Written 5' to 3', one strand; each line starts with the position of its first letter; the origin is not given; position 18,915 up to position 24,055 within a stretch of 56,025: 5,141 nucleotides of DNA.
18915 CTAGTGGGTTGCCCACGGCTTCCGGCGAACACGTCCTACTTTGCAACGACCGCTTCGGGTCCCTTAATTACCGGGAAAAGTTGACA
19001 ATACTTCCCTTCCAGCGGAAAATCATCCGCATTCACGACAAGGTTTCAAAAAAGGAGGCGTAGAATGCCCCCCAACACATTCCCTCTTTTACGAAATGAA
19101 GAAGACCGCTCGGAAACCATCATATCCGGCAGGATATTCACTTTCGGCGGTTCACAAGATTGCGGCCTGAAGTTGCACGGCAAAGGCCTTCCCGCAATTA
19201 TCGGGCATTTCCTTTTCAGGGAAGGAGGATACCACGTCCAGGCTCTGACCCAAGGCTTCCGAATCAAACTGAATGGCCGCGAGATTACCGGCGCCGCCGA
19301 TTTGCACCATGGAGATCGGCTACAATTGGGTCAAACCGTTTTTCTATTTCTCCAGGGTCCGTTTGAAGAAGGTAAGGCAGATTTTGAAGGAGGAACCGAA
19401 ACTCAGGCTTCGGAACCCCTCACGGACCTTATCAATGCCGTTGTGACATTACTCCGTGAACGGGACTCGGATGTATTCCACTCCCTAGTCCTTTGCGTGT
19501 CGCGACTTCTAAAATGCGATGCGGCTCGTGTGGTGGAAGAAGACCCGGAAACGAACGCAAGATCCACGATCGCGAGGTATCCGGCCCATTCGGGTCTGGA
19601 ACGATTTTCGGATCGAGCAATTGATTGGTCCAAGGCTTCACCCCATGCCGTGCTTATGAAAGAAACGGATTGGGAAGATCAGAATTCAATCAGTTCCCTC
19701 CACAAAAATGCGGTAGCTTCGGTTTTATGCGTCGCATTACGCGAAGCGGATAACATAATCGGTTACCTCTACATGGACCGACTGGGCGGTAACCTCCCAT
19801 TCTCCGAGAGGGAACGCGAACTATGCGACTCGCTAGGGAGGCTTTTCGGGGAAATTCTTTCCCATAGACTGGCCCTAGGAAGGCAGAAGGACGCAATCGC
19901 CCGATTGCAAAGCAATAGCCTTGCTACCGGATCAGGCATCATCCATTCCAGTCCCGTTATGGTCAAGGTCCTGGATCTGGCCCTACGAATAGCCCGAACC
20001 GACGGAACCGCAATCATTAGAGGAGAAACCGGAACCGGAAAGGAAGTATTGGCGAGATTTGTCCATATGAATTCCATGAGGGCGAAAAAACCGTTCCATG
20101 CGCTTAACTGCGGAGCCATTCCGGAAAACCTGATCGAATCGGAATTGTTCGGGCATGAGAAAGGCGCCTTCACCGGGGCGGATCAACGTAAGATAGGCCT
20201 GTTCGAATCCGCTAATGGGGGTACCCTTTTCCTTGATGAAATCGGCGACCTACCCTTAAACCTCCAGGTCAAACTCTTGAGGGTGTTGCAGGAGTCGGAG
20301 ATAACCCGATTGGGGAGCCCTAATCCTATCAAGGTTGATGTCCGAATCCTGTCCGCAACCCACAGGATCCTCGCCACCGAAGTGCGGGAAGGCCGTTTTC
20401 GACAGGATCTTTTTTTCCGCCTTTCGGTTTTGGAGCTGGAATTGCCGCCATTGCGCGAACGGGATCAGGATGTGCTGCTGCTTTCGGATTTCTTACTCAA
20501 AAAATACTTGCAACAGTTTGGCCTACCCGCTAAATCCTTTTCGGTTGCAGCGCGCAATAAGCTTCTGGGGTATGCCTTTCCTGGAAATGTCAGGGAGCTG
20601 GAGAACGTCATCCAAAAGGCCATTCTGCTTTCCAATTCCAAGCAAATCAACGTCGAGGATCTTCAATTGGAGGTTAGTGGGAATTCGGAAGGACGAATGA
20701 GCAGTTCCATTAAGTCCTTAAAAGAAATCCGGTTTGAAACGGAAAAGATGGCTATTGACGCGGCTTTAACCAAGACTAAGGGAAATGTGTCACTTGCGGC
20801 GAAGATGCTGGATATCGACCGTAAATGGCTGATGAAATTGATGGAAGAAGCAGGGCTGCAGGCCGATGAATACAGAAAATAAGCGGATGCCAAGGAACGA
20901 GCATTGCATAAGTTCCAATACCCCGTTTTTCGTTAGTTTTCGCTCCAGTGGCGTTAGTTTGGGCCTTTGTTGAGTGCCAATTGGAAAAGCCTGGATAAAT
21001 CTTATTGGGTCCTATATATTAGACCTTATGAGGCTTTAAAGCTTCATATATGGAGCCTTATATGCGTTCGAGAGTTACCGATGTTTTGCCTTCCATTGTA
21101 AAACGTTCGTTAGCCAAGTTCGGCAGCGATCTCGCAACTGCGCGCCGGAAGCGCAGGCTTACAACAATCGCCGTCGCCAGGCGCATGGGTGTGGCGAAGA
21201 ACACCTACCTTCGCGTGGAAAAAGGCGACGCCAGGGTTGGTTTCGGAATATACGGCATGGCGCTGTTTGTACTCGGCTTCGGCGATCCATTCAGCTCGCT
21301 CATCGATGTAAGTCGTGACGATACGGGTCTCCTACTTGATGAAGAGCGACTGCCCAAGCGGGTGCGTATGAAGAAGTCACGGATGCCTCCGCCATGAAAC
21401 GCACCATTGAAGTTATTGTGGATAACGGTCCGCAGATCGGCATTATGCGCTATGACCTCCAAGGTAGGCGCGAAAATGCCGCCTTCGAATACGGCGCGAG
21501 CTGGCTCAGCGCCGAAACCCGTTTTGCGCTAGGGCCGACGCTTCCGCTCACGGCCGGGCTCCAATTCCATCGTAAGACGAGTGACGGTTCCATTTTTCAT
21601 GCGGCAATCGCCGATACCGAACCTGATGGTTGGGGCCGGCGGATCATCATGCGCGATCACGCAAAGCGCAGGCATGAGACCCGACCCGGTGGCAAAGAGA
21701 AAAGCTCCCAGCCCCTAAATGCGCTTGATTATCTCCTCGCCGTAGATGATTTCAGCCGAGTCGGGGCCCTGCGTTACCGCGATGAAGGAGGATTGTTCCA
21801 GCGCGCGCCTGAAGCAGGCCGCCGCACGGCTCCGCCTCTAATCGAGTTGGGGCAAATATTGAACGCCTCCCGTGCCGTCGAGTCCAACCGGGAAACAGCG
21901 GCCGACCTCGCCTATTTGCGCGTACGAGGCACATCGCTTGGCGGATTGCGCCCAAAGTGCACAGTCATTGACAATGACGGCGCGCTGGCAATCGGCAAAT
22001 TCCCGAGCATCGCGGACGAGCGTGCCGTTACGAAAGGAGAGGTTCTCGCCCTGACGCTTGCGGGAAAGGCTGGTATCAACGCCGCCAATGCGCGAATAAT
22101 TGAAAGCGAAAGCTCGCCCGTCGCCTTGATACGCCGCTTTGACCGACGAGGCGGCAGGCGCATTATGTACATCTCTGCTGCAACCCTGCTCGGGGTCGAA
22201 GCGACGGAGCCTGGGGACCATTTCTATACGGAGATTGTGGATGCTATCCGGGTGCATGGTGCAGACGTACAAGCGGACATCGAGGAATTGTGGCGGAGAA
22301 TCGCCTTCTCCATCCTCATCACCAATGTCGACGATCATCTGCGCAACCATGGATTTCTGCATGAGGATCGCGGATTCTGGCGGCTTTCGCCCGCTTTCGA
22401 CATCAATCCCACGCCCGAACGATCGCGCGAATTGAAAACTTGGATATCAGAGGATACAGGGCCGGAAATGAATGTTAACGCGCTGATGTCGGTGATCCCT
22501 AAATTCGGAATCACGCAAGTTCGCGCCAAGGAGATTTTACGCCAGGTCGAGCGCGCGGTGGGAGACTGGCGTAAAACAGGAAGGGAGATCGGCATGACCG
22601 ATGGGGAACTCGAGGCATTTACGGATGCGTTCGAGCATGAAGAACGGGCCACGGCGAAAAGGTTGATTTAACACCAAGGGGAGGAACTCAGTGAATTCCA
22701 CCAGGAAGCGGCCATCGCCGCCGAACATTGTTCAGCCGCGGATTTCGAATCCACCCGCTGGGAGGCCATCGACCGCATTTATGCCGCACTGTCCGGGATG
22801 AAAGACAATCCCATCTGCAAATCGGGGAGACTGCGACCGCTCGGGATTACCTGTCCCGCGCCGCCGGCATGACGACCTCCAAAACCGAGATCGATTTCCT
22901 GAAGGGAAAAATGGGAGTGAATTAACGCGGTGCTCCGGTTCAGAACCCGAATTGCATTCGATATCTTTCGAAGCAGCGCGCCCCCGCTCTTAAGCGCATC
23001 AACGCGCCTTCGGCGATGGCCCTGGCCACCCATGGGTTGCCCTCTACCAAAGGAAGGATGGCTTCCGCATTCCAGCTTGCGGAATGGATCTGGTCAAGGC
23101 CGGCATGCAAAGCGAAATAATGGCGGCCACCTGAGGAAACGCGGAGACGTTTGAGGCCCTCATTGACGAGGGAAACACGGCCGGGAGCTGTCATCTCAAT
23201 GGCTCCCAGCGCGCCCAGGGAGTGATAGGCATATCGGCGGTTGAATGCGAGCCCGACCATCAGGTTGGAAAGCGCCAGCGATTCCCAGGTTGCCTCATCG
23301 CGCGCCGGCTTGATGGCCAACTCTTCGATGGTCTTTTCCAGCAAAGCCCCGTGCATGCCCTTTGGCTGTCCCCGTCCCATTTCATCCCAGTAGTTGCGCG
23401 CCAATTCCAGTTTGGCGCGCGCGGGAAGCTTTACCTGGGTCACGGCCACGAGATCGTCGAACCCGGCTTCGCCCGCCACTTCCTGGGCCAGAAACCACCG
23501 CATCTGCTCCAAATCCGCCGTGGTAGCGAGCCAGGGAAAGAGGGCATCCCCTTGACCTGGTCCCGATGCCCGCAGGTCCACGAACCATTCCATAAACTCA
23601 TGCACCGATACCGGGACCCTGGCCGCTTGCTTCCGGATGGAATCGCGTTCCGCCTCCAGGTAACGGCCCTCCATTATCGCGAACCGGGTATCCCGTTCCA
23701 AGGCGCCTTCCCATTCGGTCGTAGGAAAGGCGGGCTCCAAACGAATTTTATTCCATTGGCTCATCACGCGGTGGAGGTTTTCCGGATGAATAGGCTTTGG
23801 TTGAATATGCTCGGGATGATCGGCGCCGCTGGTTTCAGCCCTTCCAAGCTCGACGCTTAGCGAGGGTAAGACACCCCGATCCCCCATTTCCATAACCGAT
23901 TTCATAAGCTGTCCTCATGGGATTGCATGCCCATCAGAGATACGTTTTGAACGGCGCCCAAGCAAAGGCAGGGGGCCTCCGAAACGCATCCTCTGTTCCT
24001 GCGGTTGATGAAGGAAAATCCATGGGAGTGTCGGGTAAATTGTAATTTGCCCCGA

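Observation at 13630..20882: Self-contained sigma-54 circuit: a -24/-12 promoter, five envelope proteins of unknown family, a Hanks kinase and an FHA-GAF-AAA+ activator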

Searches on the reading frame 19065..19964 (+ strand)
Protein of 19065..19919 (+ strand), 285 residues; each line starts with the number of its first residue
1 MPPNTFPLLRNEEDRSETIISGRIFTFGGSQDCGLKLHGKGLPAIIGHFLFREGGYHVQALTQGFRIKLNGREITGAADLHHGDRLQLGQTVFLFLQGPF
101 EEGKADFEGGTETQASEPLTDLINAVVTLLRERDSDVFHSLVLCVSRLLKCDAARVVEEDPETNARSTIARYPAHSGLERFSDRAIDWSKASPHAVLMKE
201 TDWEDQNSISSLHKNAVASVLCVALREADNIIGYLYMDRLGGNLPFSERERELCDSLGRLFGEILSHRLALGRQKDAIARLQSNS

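Call 39: find_homologous_proteins(query=window:19065-19919:+)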
Query window:19065-19919:+ (285 aa): 3 proteins with E <= 0.001 among 1491 candidates.
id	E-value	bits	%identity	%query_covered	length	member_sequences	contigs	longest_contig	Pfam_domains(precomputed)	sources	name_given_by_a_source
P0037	1.1e-90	322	58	100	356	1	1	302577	PF01590.33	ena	-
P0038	8.9e-40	155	56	49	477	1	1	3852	PF00158.33,PF25601.2,PF02954.26,PF14532.13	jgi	jgi:DNA-binding NtrC family response regulator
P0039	5.9e-23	100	82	23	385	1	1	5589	PF00158.33,PF25601.2,PF02954.26,PF14532.13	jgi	jgi:transcriptional regulator with PAS, ATPase and Fis domain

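Call 42: search_protein_families(library=pfam, alignment_id=A2, max_evalue=1)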
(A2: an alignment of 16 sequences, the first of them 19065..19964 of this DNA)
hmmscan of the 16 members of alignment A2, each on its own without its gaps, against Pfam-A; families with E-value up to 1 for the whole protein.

A. member 1, window:19065-19964:+ (300 aa): 6 families
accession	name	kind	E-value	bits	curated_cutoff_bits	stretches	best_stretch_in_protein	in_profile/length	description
PF01590.32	GAF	-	0.00051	21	22.4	1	137-262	5-130/133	GAF domain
PF16697.10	Yop-YscD_cpl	-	0.00072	20.2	33.2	1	20-95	14-90/94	Inner membrane component of T3SS, cytoplasmic domain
PF00498.31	FHA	-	0.012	16.4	20.7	1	51-89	27-67/67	FHA domain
PF13185.12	GAF_2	-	0.15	12.7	28.6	1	212-265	83-135/136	GAF domain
PF10441.14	Urb2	-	0.15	12.4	27.1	1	117-155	50-88/209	Urb2/Npa2 family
PF06409.17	NPIP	-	0.2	11.9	27.5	1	67-155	111-199/207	Nuclear pore complex interacting protein (NPIP)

B. families by the number of members that match (of 16 scanned): 13 families
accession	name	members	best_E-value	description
PF16697.10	Yop-YscD_cpl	16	4.6e-11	Inner membrane component of T3SS, cytoplasmic domain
PF01590.32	GAF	15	6.4e-08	GAF domain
PF00498.31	FHA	13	4.8e-08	FHA domain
PF13185.12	GAF_2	9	2.1e-05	GAF domain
PF13492.12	GAF_3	5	0.0016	GAF domain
PF10441.14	Urb2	4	0.14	Urb2/Npa2 family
PF06409.17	NPIP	3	0.013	Nuclear pore complex interacting protein (NPIP)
PF07793.16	DUF1631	2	0.026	Protein of unknown function (DUF1631)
PF11559.13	ADIP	1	0.033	Afadin- and alpha -actinin-Binding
PF17230.7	DUF5304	1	0.059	Family of unknown function (DUF5304)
PF20146.4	NRF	1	0.12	Nose resistant-to-fluoxetine protein, N-terminal domain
PF15163.11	Meiosis_expr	1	0.14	Meiosis-expressed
PF10836.13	DUF2574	1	0.24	Protein of unknown function (DUF2574)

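Call 43: search_solved_structures(query=A2, max_evalue=10, show_alignments=3)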
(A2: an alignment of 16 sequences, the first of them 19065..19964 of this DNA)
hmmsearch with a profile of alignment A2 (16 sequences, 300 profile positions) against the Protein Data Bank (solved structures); distinct sequences matched with E-value up to 10: 33.
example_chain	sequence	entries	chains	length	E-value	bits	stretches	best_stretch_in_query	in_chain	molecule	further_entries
2fez_A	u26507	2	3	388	2.2e-06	30.2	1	5-98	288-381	Probable regulatory protein embR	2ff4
2aff_A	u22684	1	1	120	4.6e-06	29.2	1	17-113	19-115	Antigen KI-67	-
1r21_A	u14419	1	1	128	5.7e-06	28.9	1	17-113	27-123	Antigen Ki-67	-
6hbz_A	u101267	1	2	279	0.00021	23.7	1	17-113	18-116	GGDEF domain protein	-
4egx_A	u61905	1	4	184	0.00029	23.3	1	48-104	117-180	Kinesin-like protein KIF1A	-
6hc0_B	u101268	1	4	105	0.0003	23.2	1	17-98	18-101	GGDEF domain protein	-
6hc1_A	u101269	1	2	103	0.00035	23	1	17-98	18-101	GGDEF domain protein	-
6i2q_B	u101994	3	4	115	0.0038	19.6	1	19-102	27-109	Glycogen accumulation regulator GarA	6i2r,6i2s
3fm8_A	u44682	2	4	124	0.0057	19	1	27-93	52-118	Kinesin-like protein KIF13B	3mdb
2kkl_A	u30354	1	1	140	0.0065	18.8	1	14-107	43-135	Uncharacterized protein Mb1858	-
8p5r_G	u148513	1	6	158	0.0091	18.3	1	21-102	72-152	Glycogen accumulation regulator GarA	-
7rj3_A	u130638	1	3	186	0.016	17.6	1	14-102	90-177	Glycogen accumulation regulator GarA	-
2kfu_A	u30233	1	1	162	0.021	17.1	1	14-103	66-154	Rv1827 pThr 22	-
6i2p_D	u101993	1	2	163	0.022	17.1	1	14-103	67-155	Glycogen accumulation regulator GarA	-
2eh0_A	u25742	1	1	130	0.033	16.5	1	34-107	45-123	Kinesin-like protein KIF1B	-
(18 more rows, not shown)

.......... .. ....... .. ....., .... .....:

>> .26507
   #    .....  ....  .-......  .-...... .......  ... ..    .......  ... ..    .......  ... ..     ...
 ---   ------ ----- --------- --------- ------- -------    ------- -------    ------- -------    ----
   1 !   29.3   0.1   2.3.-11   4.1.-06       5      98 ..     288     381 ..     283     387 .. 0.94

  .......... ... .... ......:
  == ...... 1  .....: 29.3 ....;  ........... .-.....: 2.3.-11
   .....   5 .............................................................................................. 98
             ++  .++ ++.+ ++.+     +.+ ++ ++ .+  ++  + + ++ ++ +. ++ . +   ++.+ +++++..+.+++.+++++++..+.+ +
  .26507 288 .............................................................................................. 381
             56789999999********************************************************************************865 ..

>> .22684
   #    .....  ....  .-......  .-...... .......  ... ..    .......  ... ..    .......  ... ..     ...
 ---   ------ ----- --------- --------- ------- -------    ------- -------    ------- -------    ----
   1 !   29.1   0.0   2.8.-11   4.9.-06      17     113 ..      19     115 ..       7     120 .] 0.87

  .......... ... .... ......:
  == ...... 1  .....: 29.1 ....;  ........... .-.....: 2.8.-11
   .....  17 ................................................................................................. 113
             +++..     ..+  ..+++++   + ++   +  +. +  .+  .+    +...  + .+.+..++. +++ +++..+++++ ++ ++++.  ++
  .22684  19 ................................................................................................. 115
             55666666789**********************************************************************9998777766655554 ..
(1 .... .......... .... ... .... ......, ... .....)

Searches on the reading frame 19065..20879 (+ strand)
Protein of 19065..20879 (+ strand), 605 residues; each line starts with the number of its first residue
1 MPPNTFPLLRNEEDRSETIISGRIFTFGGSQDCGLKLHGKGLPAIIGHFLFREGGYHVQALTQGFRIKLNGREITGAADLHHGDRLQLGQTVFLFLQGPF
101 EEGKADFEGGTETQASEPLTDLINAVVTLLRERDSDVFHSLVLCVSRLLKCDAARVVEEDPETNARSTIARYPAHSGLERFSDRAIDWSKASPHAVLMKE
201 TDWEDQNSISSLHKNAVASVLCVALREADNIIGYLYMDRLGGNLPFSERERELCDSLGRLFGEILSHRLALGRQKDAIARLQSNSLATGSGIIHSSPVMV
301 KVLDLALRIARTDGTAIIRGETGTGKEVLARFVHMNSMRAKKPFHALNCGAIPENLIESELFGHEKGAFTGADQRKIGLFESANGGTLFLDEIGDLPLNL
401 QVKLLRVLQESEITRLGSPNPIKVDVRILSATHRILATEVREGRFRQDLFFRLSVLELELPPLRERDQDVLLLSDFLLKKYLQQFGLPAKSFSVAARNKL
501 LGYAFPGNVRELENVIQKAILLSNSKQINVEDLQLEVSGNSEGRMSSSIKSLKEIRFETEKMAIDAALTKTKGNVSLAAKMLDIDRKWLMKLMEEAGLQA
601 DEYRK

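Call 10: search_protein_families(library=pfam, proteins=[window:19065-20879:+], max_evalue=0.01)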
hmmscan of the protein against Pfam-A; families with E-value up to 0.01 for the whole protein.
window:19065-20879:+ (605 aa): 6 families
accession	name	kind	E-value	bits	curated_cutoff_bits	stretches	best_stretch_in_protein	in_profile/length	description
PF00158.32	Sigma54_activat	-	1e-68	230.7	20.2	1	292-458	1-167/168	Sigma-54 interaction domain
PF25601.1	AAA_lid_14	-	2.5e-20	72.5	27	1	464-544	1-81/87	AAA+ ATPase lid domain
PF14532.12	Sigma54_activ_2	-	1.1e-16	61.7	25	1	318-463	26-138/138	Sigma-54 interaction domain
PF02954.25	HTH_8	-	7.5e-08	32.4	22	1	558-589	4-35/42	Bacterial regulatory protein, Fis family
PF01590.32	GAF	-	0.0019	19.2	22.4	1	137-262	5-130/133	GAF domain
PF16697.10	Yop-YscD_cpl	-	0.0019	18.8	33.2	1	20-95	14-90/94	Inner membrane component of T3SS, cytoplasmic domain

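Call 11: search_protein_families(library=ncbifam, proteins=[window:19065-20879:+], max_evalue=0.01)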
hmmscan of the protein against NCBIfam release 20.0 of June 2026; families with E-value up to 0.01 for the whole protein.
window:19065-20879:+ (605 aa): 29 families (the best 25 are shown)
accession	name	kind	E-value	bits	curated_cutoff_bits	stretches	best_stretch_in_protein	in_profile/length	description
TIGR02915.1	PEP_resp_reg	equivalog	5.4e-106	355.1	502.6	1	280-598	128-444/445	PEP-CTERM-box response regulator transcription factor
NF003451.0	PRK05022.1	equivalog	1.2e-100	337.7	476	1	216-599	111-511/512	nitric oxide reductase transcriptional regulator NorR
TIGR01817.1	nifA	equivalog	4.8e-100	335.8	528.85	1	278-598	184-504/534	nif-specific transcriptional activator NifA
NF041552.1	TF_PrdR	equivalog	4.1e-97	325.9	795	1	288-591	265-571/577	sigma-54 dependent transcriptional regulator PrdR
NF050807.1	TransRegFlbDCaul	equivalog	6.3e-97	325.3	750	1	276-541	104-369/454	sigma-54-dependent transcriptional regulator FlbD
TIGR01818.1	ntrC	equivalog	2.5e-95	320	558.6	1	275-541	119-385/463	nitrogen regulation protein NR(I)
NF008469.0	PRK11361.1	equivalog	3e-95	319.6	714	1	280-599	134-457/461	acetoacetate metabolism transcriptional regulator AtoC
NF049963.1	RespRegFlgRCampy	domain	4.7e-93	312.4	750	1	273-591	116-422/429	fla regulon two-component system response regulator FlgR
TIGR02329.1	propionate_PrpR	equivalog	7e-89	298.8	499.2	1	290-593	212-524/526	propionate catabolism operon regulatory protein PrpR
NF011695.0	PRK15115.1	equivalog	3.3e-87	293.1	763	1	291-604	136-444/445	two-component system response regulator GlrR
NF007689.0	PRK10365.1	equivalog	6.4e-87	292.2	760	1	267-590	119-436/441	sigma-54-dependent response regulator transcription factor ZraR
NF038308.1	RNA_repair_RtcR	equivalog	8.4e-85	285.6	650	1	269-552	155-451/530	RNA repair transcriptional activator RtcR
NF011953.0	PRK15424.1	equivalog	9.3e-83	278.6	703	1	289-595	218-533/538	propionate catabolism operon regulatory protein PrpR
NF008176.1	PRK10923.1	equivalog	9.2e-80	268.5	620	1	283-542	131-390/469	nitrogen regulation protein NR(I)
NF041906.1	V4R_TF_MobR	exception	1.5e-75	254.8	999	1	295-588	237-536/544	phenol degradation transcriptional regulator MobR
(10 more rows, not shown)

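Call 91: search_protein_families(library=padloc, proteins=[window:19065-20879:+], max_evalue=0.001)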
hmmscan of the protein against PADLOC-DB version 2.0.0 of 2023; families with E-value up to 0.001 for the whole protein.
window:19065-20879:+ (605 aa): 3 families
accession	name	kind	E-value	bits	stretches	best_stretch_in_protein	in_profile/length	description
PDLC01995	RtcR_PspF2--CARF_AAA_HTH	-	3.7e-117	390.4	1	272-598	146-480/481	-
PDLC01994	RtcR_PspF1--CARF_AAA_HTH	-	4e-51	172.5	1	296-595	164-467/468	-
PDLC01993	RtcR--CARF_AAA_HTH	-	2.2e-46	156.4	1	311-539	202-438/523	-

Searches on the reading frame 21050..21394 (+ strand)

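Call 10: search_protein_families(library=pfam, proteins=[window:21050-21394:+], max_evalue=0.01)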
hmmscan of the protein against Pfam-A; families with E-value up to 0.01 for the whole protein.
window:21050-21394:+ (115 aa): 2 families
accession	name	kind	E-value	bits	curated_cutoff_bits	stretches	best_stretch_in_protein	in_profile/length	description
PF13560.12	HTH_31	-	1.7e-05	25.5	27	1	24-66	2-45/64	Helix-turn-helix domain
PF01381.28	HTH_3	-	0.0048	17.3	23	1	29-62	2-35/55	Helix-turn-helix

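Call 11: search_protein_families(library=ncbifam, proteins=[window:21050-21394:+], max_evalue=0.01)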
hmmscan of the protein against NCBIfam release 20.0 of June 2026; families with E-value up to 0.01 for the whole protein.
window:21050-21394:+ (115 aa): 1 family
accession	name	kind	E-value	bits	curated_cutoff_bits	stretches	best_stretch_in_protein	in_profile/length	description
TIGR03070.1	couple_hipB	subfamily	0.00046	20.1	71.65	1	23-75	2-54/58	type II toxin-antitoxin system Y4mF family antitoxin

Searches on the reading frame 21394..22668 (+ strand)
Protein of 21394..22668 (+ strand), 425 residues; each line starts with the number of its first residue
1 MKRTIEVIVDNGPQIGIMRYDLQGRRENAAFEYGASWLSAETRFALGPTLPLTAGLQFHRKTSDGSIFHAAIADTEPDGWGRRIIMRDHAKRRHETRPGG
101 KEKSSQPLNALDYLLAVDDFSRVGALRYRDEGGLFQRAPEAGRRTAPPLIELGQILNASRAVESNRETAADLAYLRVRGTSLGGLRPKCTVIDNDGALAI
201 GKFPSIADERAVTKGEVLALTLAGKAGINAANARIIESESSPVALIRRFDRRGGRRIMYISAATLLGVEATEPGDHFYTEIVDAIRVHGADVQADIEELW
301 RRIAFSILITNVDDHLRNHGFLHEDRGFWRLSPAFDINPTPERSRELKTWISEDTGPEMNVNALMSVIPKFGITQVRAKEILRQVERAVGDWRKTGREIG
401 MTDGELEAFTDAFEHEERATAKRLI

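Call 10: search_protein_families(library=pfam, proteins=[window:21394-22668:+], max_evalue=0.01)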
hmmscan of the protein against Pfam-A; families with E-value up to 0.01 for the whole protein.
window:21394-22668:+ (425 aa): 2 families
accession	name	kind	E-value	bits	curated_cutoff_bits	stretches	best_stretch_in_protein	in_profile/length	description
PF07804.18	HipA_C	-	3.3e-45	154.8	30.5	1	180-392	1-213/213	HipA-like C-terminal domain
PF13657.11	Couple_hipA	-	3e-06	28.1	22.5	1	13-92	8-77/99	HipA N-terminal domain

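Call 11: search_protein_families(library=ncbifam, proteins=[window:21394-22668:+], max_evalue=0.01)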
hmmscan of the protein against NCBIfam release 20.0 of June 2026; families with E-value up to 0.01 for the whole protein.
window:21394-22668:+ (425 aa): 1 family
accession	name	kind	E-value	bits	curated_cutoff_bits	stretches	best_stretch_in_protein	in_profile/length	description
NF007297.0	PRK09775.1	equivalog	1.7e-12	46.8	401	1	165-339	189-371/446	type II toxin-antitoxin system HipA family toxin YjjJ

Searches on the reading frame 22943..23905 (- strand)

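Call 63: search_protein_families(library=pfam, proteins=[window:22943-23905:-], max_evalue=0.00001)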
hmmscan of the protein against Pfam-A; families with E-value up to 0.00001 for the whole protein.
window:22943-23905:- (321 aa): 1 family
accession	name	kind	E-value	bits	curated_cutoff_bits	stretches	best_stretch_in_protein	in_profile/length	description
PF14518.11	Haem_oxygenas_2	-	1.7e-39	135.9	28.9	1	136-308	1-176/177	Iron-containing redox enzyme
